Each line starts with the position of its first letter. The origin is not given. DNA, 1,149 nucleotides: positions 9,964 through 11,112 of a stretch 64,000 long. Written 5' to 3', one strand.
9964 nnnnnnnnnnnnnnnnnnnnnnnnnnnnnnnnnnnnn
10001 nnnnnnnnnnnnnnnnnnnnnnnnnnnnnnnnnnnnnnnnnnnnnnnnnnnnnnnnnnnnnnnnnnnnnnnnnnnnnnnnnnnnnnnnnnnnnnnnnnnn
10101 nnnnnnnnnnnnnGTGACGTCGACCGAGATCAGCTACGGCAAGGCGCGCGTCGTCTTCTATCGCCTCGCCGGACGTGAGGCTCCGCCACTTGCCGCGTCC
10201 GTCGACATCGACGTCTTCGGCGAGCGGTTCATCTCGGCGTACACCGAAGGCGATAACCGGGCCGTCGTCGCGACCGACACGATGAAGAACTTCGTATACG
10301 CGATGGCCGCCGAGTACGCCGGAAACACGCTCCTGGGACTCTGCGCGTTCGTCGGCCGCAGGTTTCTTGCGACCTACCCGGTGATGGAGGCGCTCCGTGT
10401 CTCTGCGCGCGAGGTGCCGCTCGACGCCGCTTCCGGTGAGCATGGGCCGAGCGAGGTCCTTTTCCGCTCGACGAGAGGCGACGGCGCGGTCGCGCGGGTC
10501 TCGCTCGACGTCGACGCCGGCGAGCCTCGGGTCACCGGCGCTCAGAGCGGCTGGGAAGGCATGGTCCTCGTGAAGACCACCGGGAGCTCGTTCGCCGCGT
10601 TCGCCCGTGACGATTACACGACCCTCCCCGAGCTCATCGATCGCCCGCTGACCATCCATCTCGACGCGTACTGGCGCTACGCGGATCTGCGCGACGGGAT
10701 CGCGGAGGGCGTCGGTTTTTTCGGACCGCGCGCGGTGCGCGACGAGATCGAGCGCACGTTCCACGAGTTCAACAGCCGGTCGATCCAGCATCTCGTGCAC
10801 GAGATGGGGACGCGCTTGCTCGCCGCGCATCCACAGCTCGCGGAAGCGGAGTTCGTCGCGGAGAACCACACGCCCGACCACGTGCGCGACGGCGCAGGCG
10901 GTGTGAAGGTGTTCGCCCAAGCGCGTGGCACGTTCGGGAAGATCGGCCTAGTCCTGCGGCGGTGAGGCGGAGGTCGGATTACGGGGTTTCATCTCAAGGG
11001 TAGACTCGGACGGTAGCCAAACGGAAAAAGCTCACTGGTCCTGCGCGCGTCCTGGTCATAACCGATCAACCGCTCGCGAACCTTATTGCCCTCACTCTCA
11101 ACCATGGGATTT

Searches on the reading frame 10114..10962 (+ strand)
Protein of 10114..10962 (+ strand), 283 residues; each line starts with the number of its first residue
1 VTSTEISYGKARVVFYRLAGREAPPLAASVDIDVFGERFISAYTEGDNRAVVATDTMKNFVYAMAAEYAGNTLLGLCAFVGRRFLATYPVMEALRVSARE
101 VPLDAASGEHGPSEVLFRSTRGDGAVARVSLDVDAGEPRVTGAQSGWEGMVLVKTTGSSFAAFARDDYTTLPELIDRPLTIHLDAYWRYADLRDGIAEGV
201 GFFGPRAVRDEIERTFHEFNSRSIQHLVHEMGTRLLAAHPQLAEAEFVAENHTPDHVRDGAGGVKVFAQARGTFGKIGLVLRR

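Call 34: search_protein_families(library=ncbifam, proteins=[window:10114-10962:+], max_evalue=0.00001)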
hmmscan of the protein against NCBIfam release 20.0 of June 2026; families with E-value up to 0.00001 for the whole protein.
window:10114-10962:+ (283 aa): 1 family
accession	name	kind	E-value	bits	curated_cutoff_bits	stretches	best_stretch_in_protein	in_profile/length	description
TIGR03383.1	urate_oxi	equivalog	7e-52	176.6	168.4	1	5-281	4-281/283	factor-independent urate hydroxylase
